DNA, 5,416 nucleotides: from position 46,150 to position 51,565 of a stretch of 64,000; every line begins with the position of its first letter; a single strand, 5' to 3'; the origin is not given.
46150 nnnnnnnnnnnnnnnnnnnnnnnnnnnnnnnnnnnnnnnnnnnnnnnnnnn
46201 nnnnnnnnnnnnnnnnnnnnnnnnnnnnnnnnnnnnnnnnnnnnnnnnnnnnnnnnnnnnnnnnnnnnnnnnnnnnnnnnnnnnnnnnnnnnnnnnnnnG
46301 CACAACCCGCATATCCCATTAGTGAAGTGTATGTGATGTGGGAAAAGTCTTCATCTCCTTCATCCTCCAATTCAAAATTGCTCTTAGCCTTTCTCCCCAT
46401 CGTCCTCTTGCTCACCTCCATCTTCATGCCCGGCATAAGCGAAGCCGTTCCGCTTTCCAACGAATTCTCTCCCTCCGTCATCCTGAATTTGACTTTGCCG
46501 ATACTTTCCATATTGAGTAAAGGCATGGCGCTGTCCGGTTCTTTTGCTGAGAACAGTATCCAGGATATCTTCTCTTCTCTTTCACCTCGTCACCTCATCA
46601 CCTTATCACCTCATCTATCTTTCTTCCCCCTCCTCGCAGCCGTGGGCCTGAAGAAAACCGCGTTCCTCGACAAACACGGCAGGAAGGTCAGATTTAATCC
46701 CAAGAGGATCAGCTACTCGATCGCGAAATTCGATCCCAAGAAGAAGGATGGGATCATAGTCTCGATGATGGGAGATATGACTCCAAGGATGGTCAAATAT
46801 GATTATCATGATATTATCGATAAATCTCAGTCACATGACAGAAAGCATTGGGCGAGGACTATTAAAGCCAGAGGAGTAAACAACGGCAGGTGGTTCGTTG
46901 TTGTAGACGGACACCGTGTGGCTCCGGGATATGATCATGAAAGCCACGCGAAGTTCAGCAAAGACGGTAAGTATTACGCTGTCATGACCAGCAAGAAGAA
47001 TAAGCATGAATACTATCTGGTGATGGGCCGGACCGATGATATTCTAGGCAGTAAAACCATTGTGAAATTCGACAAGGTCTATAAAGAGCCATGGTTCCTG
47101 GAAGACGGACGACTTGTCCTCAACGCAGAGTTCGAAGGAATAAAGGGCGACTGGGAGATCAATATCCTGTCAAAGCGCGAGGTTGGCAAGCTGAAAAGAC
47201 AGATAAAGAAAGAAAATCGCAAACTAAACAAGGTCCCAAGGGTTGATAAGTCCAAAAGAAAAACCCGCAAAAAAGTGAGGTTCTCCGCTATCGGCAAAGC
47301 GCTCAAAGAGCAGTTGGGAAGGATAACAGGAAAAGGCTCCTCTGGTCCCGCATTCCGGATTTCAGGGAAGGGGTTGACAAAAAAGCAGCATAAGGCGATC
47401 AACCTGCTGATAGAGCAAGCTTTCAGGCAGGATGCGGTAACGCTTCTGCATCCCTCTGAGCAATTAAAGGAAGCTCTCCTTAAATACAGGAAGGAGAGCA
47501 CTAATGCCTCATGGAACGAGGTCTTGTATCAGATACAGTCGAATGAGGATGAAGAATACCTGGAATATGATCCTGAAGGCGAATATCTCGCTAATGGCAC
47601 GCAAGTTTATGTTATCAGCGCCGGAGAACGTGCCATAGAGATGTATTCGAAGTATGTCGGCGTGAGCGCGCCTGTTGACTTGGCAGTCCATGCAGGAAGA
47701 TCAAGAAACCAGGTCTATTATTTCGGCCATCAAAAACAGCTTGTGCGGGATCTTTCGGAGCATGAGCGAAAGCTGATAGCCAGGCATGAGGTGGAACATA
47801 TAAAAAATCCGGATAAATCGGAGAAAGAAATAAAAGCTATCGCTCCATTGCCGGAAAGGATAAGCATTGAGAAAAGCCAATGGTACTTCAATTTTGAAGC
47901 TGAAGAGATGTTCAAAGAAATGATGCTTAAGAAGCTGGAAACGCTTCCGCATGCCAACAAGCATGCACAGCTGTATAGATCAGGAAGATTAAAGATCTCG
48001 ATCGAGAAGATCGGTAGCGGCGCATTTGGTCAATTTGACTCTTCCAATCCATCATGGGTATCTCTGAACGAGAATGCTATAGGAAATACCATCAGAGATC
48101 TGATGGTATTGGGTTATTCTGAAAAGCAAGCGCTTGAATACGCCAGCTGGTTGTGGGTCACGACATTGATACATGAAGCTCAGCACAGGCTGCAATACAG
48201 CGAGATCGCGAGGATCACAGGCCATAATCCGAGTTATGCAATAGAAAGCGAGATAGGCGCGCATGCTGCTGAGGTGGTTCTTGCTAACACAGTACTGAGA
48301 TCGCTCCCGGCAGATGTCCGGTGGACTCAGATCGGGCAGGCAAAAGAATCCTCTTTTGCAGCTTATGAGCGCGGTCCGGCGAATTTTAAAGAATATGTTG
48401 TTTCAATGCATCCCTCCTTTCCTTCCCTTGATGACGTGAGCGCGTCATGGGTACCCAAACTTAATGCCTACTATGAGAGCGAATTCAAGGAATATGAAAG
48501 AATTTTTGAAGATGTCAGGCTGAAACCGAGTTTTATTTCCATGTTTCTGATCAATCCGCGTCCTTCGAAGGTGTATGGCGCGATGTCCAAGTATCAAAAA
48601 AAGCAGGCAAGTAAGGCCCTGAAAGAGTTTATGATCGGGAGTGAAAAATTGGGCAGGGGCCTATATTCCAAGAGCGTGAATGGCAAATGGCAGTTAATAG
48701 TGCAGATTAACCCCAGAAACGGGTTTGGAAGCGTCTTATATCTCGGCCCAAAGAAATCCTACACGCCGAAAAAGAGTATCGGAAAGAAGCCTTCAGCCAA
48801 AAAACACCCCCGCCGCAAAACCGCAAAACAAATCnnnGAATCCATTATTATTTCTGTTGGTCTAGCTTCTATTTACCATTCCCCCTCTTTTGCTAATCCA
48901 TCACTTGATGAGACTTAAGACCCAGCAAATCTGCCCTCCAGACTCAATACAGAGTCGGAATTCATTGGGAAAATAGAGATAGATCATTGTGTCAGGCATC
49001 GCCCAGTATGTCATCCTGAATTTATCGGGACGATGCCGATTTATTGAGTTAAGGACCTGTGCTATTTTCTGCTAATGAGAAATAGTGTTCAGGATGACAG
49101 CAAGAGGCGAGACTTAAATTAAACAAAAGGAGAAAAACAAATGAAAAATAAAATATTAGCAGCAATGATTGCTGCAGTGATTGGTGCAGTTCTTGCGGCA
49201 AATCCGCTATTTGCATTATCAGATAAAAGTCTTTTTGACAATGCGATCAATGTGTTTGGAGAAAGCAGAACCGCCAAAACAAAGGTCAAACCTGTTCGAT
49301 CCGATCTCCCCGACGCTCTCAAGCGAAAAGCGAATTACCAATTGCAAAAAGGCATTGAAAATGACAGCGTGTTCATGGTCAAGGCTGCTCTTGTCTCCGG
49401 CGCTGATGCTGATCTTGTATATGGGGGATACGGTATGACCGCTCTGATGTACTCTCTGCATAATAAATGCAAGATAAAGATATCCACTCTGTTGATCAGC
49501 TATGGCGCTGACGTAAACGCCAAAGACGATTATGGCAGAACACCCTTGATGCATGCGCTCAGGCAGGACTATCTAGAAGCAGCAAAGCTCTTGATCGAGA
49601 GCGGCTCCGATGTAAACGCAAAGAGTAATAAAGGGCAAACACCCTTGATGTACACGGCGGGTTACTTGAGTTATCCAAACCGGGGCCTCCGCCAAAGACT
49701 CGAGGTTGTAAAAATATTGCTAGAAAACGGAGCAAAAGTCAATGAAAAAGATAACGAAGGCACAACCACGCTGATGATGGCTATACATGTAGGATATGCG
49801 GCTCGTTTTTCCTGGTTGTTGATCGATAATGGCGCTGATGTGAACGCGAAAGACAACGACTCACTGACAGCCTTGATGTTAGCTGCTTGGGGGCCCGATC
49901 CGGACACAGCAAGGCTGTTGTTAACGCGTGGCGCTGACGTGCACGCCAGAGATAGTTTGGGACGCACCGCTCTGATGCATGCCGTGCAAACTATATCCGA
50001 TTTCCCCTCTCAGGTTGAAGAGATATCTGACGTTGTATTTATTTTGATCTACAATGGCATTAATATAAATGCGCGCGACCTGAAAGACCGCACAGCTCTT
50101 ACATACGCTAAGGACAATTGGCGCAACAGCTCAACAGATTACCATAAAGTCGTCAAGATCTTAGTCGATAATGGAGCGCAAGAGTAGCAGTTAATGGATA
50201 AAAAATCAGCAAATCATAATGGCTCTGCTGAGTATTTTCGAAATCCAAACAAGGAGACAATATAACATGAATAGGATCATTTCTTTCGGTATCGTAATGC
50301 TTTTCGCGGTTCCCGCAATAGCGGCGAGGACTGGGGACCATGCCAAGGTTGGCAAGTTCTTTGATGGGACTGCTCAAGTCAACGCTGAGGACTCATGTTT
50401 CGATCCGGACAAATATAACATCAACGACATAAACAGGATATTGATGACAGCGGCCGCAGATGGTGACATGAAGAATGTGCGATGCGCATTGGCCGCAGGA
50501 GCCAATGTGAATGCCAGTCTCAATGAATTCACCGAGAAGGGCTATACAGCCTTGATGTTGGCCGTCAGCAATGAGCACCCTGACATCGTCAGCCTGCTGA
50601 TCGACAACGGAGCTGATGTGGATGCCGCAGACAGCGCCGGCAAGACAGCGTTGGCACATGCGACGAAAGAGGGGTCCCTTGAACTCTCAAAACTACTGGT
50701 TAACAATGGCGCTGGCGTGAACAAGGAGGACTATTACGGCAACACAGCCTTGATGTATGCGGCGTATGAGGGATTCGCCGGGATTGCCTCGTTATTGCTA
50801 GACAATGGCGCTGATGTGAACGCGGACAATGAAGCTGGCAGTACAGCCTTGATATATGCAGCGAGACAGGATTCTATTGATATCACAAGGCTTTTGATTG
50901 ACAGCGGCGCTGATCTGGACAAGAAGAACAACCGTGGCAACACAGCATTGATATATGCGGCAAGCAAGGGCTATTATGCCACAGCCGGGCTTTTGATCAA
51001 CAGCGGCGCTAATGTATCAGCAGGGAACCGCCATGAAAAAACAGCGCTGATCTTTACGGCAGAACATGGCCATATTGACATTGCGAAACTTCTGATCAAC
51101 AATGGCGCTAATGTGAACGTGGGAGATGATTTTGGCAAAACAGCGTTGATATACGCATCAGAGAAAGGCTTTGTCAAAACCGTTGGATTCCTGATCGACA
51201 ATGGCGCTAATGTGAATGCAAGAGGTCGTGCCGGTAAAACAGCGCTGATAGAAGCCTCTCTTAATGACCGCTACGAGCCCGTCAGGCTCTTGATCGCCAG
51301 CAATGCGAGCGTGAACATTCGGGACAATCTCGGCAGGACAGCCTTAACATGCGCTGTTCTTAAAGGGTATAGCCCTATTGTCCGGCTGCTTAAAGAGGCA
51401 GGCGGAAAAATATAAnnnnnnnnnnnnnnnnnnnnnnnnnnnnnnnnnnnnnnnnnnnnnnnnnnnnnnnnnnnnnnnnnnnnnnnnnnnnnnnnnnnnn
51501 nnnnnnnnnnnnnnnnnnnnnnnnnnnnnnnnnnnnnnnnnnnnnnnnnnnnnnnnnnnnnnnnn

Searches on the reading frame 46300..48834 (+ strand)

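Call 76: search_protein_families(library=pfam, proteins=[window:46300-48834:+], max_evalue=1)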
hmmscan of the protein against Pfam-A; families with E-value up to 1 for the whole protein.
window:46300-48834:+ (845 aa): 1 family
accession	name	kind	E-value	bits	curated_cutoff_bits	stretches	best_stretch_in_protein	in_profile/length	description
PF07798.16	CCDC90-like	-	0.32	11.3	33.5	1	292-343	85-136/175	Coiled-coil domain-containing protein 90-like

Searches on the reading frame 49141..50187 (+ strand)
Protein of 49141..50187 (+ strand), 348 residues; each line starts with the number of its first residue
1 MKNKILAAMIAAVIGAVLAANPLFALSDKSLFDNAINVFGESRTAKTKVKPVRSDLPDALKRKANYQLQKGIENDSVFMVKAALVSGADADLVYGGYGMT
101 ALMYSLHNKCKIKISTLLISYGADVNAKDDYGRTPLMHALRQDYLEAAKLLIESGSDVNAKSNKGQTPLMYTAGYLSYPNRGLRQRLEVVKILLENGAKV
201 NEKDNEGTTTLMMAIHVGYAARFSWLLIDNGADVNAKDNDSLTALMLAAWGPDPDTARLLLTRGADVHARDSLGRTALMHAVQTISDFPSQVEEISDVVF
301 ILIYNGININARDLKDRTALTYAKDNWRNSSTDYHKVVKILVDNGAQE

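Call 9: find_encoding_contigs(protein=window:49141-50187:+, flank=10000, max_places=10)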
Protein window:49141-50187:+ (348 aa): no gene with exactly this product is on record in the collection.

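Call 10: search_protein_families(library=pfam, proteins=[window:49141-50187:+], max_evalue=0.00001)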
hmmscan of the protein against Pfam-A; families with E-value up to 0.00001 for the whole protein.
window:49141-50187:+ (348 aa): 5 families
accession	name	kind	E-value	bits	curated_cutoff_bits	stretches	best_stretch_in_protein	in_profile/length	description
PF12796.13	Ank_2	-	8.9e-60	199.7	27.3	5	74-161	7-89/90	Ankyrin repeats (3 copies)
PF00023.36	Ank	-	7.6e-42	139.4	21.1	1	131-163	1-33/33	Ankyrin repeat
PF13637.12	Ank_4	-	2.8e-36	123.2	22.7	1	117-152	15-50/50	Ankyrin repeats (many copies)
PF13857.12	Ank_5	-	1.9e-27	95.4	27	3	227-279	1-54/56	Ankyrin repeats (many copies)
PF13606.12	Ank_3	-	4.9e-16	57.4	22.3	0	131-160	1-30/30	Ankyrin repeat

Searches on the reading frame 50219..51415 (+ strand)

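Call 10: search_protein_families(library=pfam, proteins=[window:50219-51415:+], max_evalue=0.00001)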
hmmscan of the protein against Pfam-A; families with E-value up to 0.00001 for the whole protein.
window:50219-51415:+ (398 aa): 7 families
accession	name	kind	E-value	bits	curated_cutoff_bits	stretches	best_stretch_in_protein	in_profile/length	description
PF12796.13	Ank_2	-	3.4e-65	217.1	27.3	5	131-203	19-89/90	Ankyrin repeats (3 copies)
PF00023.36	Ank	-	1.8e-63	207.2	21.1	2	108-138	2-32/33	Ankyrin repeat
PF13637.12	Ank_4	-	8.6e-50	166.1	22.7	3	76-128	2-50/50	Ankyrin repeats (many copies)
PF13606.12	Ank_3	-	5.2e-41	133.8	22.3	1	108-136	2-30/30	Ankyrin repeat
PF13857.12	Ank_5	-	1.4e-38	130.9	27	4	193-247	1-56/56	Ankyrin repeats (many copies)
PF23745.1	ANK_LRRK2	-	2.5e-10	40.7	27.5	0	199-290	23-110/130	LRRK2 ANK repeat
PF24521.3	Ank_KRIT1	-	3.7e-07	30.4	80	0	35-130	25-107/149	KRIT1 ankyrin-repeats domain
